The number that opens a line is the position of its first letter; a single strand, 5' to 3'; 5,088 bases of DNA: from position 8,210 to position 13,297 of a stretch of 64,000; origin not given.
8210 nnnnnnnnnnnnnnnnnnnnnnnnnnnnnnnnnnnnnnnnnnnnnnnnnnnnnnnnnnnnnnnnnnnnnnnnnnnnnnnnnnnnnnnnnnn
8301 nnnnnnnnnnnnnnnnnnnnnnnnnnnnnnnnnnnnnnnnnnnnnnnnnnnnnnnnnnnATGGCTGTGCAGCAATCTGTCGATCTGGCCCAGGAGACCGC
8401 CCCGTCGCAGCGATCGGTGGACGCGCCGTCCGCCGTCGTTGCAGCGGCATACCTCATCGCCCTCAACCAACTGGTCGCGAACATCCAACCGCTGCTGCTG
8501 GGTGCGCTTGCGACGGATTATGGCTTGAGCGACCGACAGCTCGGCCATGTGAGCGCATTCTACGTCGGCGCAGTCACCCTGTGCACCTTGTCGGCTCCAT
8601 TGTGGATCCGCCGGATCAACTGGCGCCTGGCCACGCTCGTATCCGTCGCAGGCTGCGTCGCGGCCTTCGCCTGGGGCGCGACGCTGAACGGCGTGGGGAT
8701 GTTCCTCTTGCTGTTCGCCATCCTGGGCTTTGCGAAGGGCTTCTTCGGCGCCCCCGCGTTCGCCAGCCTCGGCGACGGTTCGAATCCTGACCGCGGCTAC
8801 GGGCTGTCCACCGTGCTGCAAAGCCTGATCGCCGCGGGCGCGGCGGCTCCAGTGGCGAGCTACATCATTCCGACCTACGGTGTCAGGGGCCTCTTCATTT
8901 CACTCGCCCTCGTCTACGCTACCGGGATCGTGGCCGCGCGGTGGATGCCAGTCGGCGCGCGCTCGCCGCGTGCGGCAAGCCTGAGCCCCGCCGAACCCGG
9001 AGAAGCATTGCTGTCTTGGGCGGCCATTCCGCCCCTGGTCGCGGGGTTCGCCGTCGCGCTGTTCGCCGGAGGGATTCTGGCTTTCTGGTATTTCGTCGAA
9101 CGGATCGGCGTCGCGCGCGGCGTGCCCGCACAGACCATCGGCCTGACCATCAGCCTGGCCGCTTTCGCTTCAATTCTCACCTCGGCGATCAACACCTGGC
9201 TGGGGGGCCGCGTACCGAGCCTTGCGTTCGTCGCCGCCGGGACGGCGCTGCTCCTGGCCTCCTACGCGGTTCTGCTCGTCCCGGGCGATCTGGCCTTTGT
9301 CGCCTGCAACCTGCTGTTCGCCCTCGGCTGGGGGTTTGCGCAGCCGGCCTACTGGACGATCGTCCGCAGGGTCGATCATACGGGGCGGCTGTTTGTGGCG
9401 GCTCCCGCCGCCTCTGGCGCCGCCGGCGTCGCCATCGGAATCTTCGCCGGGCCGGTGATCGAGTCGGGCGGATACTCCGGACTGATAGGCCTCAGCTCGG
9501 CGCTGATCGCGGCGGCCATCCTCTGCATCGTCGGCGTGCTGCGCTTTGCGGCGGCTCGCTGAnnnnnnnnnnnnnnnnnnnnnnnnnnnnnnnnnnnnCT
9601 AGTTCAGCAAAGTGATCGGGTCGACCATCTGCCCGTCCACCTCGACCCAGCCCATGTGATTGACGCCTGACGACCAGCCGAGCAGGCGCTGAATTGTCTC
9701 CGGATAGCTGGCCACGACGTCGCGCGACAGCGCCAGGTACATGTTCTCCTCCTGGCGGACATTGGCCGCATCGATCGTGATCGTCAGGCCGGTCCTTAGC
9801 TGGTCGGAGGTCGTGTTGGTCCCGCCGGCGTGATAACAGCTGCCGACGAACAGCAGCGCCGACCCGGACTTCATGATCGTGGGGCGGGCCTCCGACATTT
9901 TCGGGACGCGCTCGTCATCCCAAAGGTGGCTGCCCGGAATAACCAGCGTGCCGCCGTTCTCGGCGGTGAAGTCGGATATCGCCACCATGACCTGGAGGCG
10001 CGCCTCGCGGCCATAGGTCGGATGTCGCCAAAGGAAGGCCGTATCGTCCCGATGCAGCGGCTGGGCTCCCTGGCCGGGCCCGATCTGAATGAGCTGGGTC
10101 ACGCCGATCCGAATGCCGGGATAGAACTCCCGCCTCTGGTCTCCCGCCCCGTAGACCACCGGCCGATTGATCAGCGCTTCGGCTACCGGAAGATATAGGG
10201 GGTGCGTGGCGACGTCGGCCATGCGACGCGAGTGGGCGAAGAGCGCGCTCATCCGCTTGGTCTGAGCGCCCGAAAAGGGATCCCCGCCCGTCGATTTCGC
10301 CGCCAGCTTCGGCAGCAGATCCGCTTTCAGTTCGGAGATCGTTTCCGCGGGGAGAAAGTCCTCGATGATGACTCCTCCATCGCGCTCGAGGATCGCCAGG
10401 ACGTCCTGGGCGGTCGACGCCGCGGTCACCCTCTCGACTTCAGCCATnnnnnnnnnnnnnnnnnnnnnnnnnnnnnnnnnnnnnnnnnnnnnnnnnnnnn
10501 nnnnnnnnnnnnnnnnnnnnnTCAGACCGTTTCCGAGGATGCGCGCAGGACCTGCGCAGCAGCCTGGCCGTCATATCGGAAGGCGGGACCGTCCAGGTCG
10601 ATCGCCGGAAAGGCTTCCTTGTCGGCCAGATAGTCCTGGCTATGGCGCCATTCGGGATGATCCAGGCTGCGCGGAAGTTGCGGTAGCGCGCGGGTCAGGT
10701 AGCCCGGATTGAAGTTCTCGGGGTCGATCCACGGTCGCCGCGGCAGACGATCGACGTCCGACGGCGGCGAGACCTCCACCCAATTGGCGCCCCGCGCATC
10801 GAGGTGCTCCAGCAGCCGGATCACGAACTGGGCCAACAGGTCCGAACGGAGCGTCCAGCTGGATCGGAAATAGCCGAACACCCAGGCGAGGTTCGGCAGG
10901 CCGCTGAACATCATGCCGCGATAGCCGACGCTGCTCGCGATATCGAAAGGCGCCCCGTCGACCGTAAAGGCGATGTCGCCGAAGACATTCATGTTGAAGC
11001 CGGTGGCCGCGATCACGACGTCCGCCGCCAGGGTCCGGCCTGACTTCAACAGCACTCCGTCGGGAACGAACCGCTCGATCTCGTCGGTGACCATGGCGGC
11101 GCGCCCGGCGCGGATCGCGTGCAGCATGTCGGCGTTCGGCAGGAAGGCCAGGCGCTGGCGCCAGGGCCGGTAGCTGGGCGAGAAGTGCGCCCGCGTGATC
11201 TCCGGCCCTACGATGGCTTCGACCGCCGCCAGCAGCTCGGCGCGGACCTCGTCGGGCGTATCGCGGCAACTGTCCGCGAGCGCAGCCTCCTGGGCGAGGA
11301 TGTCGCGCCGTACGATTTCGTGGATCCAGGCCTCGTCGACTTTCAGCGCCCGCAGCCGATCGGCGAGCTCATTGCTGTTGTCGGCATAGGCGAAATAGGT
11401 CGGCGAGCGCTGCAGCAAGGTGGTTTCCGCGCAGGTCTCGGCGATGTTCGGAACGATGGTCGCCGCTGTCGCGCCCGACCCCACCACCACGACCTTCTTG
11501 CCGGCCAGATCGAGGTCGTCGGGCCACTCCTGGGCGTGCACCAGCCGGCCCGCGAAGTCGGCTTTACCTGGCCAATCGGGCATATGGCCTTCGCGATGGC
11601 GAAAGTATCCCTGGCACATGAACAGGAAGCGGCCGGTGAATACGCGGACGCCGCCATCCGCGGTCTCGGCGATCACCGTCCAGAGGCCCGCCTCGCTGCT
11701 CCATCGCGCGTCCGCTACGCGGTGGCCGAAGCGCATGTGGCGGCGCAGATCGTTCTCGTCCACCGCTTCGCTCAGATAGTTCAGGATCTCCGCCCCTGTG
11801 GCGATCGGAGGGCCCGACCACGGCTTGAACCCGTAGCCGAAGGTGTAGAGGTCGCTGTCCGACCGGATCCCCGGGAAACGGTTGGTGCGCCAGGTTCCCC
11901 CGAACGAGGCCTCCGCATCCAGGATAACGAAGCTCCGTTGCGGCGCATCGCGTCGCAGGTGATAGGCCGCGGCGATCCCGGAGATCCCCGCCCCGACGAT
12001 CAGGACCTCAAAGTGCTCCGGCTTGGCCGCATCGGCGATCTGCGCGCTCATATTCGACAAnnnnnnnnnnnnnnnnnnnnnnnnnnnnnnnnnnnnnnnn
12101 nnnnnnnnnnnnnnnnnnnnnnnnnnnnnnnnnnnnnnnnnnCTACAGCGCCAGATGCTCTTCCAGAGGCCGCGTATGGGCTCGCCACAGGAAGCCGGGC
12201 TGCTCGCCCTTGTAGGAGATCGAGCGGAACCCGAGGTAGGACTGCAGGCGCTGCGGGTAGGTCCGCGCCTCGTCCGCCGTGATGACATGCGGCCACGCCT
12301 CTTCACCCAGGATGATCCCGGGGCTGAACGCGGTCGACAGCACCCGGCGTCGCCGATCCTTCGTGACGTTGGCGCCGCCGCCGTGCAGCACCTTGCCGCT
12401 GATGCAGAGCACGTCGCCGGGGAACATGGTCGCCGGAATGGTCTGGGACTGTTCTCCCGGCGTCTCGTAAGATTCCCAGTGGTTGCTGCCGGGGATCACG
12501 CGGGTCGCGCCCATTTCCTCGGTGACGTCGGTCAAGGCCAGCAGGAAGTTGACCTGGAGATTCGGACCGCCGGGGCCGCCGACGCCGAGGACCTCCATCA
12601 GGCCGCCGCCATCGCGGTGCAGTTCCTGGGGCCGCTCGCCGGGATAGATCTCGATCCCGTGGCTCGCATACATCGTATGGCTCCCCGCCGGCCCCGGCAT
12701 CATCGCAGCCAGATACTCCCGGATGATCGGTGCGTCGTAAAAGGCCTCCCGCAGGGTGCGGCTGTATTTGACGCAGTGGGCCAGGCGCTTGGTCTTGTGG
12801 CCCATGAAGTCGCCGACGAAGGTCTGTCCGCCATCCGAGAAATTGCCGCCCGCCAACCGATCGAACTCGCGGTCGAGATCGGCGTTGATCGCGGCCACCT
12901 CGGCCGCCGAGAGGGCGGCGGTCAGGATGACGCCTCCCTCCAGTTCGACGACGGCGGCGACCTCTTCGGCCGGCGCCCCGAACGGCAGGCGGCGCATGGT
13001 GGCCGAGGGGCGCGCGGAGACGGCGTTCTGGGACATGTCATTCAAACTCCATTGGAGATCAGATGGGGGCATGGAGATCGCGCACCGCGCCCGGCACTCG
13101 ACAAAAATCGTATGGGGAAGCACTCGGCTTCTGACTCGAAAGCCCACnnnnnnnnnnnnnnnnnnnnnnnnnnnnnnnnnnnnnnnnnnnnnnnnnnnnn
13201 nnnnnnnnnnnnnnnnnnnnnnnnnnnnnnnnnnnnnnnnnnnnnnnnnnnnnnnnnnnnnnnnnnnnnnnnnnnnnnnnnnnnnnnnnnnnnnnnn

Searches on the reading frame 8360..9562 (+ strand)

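Call 8: search_protein_families(library=pfam, proteins=[window:8360-9562:+], max_evalue=0.00001)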
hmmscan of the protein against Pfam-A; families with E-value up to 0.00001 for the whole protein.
window:8360-9562:+ (400 aa): 1 family
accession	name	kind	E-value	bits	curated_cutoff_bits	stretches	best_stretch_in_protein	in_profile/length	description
PF07690.21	MFS_1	-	8.7e-14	51.6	33.4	1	34-338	6-322/347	Major Facilitator Superfamily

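Call 9: search_protein_families(library=ncbifam, proteins=[window:8360-9562:+], max_evalue=1e-10)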
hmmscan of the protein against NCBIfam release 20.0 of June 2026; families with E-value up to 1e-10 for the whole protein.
window:8360-9562:+ (400 aa): 0 families

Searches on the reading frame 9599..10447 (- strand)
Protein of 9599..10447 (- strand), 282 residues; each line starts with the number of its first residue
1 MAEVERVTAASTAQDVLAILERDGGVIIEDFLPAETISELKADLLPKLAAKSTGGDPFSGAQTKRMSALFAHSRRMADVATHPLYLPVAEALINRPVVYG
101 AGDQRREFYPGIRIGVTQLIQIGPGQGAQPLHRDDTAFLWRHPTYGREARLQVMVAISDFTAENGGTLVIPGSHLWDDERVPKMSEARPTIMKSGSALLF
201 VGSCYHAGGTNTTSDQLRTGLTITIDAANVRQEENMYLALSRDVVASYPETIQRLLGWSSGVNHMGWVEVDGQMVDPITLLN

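Call 8: search_protein_families(library=pfam, proteins=[window:9599-10447:-], max_evalue=0.00001)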
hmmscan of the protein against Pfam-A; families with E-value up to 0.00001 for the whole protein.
window:9599-10447:- (282 aa): 1 family
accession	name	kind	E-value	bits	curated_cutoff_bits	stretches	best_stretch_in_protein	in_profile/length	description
PF05721.19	PhyH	-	3e-30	106.5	22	1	21-218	2-211/213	Phytanoyl-CoA dioxygenase (PhyH)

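Call 9: search_protein_families(library=ncbifam, proteins=[window:9599-10447:-], max_evalue=1e-10)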
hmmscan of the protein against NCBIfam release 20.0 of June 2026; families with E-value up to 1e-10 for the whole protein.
window:9599-10447:- (282 aa): 0 families

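Call 73: search_solved_structures(query=window:9599-10447:-, max_evalue=0.00001)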
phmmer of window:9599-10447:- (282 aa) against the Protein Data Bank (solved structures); distinct sequences matched with E-value up to 0.00001: 42.
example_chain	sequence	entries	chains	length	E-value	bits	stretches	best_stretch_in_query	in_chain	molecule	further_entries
8zyb_E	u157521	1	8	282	3.9e-32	114.7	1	7-262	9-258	DhiD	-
9osa_A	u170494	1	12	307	4.8e-30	107.8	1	5-267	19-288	Dioxygenase swnH1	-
9otb_A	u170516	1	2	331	4e-28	101.5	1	4-270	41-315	Dioxygenase swnH2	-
5m0t_A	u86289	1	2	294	3.1e-27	98.6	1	6-260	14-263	Alpha-ketoglutarate-dependent non-heme iron oxygenase EasH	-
7vbq_A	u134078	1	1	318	8.4e-26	93.9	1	4-264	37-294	Fe(II)/(alpha)ketoglutarate-dependent dioxygenase TlxJ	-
7fcb_C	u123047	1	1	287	9.8e-26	93.7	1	10-261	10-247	2-oxoglutarate/Fe(II)-dependent dioxygenase SptF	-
5oa4_A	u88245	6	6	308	2.4e-25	92.4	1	3-261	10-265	Iron/alpha-ketoglutarate-dependent dioxygenase asqJ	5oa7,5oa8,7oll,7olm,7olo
7olp_A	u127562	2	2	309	2.4e-25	92.4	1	3-261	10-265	Iron/alpha-ketoglutarate-dependent dioxygenase asqJ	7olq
5y7r_B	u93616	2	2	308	3.2e-25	92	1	3-261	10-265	Iron/alpha-ketoglutarate-dependent dioxygenase asqJ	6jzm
5dap_A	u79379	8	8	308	3.2e-25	92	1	3-261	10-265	Phytanoyl-CoA dioxygenase family protein (AFU_orthologue AFUA_8G00230) | Iron/alpha-ketoglutarate-dependent dioxygenase asqJ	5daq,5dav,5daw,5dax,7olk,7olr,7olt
5y7t_B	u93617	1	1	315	3.4e-25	91.9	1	3-261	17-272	Iron/alpha-ketoglutarate-dependent dioxygenase asqJ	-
6k0e_B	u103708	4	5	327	3.8e-25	91.8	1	3-261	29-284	Iron/alpha-ketoglutarate-dependent dioxygenase asqJ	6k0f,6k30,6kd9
6eoz_A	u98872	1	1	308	6.9e-25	90.9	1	3-261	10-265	Iron/alpha-ketoglutarate-dependent dioxygenase asqJ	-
7eyu_B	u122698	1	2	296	3.2e-24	88.7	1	10-261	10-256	2-oxoglutarate/Fe(II)-dependent dioxygenase SptF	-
7eyr_C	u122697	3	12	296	3.6e-24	88.6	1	10-261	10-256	2-oxoglutarate/Fe(II)-dependent dioxygenase SptF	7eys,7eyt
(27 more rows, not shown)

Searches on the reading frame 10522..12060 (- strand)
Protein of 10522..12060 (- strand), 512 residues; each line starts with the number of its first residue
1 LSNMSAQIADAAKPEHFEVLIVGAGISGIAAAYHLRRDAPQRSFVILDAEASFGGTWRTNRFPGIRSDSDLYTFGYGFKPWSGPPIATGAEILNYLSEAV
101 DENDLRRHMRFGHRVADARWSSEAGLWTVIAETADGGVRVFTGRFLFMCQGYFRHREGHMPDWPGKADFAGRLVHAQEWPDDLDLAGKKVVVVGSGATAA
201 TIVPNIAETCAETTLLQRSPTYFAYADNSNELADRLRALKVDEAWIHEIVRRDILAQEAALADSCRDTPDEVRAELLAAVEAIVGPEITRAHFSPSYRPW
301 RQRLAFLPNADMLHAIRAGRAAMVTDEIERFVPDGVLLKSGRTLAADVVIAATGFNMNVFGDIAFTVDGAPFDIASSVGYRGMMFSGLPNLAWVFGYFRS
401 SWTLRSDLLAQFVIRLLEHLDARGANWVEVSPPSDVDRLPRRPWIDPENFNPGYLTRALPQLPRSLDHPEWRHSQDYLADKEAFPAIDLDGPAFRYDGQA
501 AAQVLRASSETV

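Call 8: search_protein_families(library=pfam, proteins=[window:10522-12060:-], max_evalue=0.00001)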
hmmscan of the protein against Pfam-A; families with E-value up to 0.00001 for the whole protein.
window:10522-12060:- (512 aa): 7 families
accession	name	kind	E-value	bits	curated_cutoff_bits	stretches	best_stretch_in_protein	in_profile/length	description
PF13450.12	NAD_binding_8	-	1.2e-11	45.2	21.9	1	21-77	1-48/68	NAD(P)-binding Rossmann-like domain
PF00743.25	FMO-like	-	1.4e-10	40.7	22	1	90-219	84-215/532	Flavin-binding monooxygenase-like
PF07992.20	Pyr_redox_2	-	7.8e-10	39.1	26.1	1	18-250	2-207/291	Pyridine nucleotide-disulphide oxidoreductase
PF13434.12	Lys_Orn_oxgnase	-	1.1e-08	35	21.3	1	103-229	106-231/339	L-lysine 6-monooxygenase/L-ornithine 5-monooxygenase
PF13738.12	Pyr_redox_3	-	7.4e-07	29.1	30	0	20-224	1-201/305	Pyridine nucleotide-disulphide oxidoreductase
PF01266.30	DAO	-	4.4e-06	26.9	27.9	0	19-58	2-41/353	FAD dependent oxidoreductase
PF01946.23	Thi4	-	6.3e-06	26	26.2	0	16-57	17-58/235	Thi4 family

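Call 9: search_protein_families(library=ncbifam, proteins=[window:10522-12060:-], max_evalue=1e-10)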
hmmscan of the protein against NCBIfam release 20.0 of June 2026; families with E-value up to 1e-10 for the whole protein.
window:10522-12060:- (512 aa): 3 families
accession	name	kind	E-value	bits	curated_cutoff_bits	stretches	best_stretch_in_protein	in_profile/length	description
NF045818.1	Neo-PentlctneDsynPtlE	equivalog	8.3e-34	116.6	1100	1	15-232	47-271/587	neopentalenolactone/pentalenolactone D synthase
NF040505.1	ArsO_flavin_mono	equivalog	1.4e-24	87.2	425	1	18-224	2-197/346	ArsO family NAD(P)H-dependent flavin-containing monooxygenase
NF058570.1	trimeth_mono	equivalog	4.3e-12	45.9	675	1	90-246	98-254/443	trimethylamine monooxygenase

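Call 72: search_solved_structures(query=window:10522-12060:-, max_evalue=1e-10)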
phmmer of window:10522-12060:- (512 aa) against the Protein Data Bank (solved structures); distinct sequences matched with E-value up to 1e-10: 40.
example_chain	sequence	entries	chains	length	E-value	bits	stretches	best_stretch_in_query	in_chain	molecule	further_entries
5m0z_A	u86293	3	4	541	9.8e-37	129.9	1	17-248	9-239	Cyclohexanone Monooxygenase from Thermocrispum municipale. | Cyclohexanone Monooxygenase from Thermocrispum municipale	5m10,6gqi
7v8o_A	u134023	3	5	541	1.8e-36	129.1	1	17-248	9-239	Cyclohexanone Monooxygenase from Thermocrispum municipale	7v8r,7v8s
8wkc_A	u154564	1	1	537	3.3e-34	121.6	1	16-222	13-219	Putative monooxygenase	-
3uov_A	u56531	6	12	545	9.8e-33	116.7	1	11-241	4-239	OTEMO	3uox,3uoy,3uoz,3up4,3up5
4d03_A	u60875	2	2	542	2.4e-32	115.4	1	12-239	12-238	PHENYLACETONE MONOOXYGENASE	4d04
1w4x_A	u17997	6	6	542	2.5e-32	115.3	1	12-239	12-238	PHENYLACETONE MONOOXYGENASE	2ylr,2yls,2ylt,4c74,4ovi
2ylz_A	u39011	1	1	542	3e-32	115.1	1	12-239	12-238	PHENYLACETONE MONOOXYGENASE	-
2ylw_A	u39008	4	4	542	3.1e-32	115.1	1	12-232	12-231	PHENYLACETONE MONOOXYGENASE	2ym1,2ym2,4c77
8xg7_A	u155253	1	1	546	3.1e-32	115.1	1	12-239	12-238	Phenylacetone monooxygenase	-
8xg8_A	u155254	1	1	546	3.2e-32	115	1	12-232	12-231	Phenylacetone monooxygenase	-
8xg9_A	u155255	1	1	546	3.9e-32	114.7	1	12-239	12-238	Phenylacetone monooxygenase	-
6era_A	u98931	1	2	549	1.8e-31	112.5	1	14-256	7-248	Cyclohexanone monooxygenase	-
6er9_A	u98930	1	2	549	2e-31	112.4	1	14-256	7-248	Cyclohexanone monooxygenase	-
2ylx_A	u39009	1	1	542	2.6e-31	112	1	12-236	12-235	PHENYLACETONE MONOOXYGENASE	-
4ap3_A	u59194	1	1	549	4.5e-31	111.2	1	15-238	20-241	STEROID MONOOXYGENASE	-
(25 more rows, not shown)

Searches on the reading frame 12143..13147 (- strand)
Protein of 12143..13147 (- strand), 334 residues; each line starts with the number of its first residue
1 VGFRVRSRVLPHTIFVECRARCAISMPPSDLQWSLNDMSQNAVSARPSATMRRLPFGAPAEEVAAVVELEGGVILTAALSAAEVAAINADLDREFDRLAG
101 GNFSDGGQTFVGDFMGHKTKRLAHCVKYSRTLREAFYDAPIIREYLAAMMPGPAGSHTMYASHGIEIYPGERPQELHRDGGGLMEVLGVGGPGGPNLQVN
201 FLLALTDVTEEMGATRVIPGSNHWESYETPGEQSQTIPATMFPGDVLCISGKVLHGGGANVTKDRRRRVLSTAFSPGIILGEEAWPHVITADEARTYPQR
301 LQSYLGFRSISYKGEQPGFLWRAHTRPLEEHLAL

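Call 8: search_protein_families(library=pfam, proteins=[window:12143-13147:-], max_evalue=0.00001)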
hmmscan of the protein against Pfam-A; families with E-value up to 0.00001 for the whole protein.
window:12143-13147:- (334 aa): 1 family
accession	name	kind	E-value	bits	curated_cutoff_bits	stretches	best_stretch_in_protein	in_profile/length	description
PF05721.19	PhyH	-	9e-23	82.1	22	1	70-267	4-212/213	Phytanoyl-CoA dioxygenase (PhyH)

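Call 9: search_protein_families(library=ncbifam, proteins=[window:12143-13147:-], max_evalue=1e-10)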
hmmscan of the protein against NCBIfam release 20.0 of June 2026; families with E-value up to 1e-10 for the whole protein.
window:12143-13147:- (334 aa): 0 families
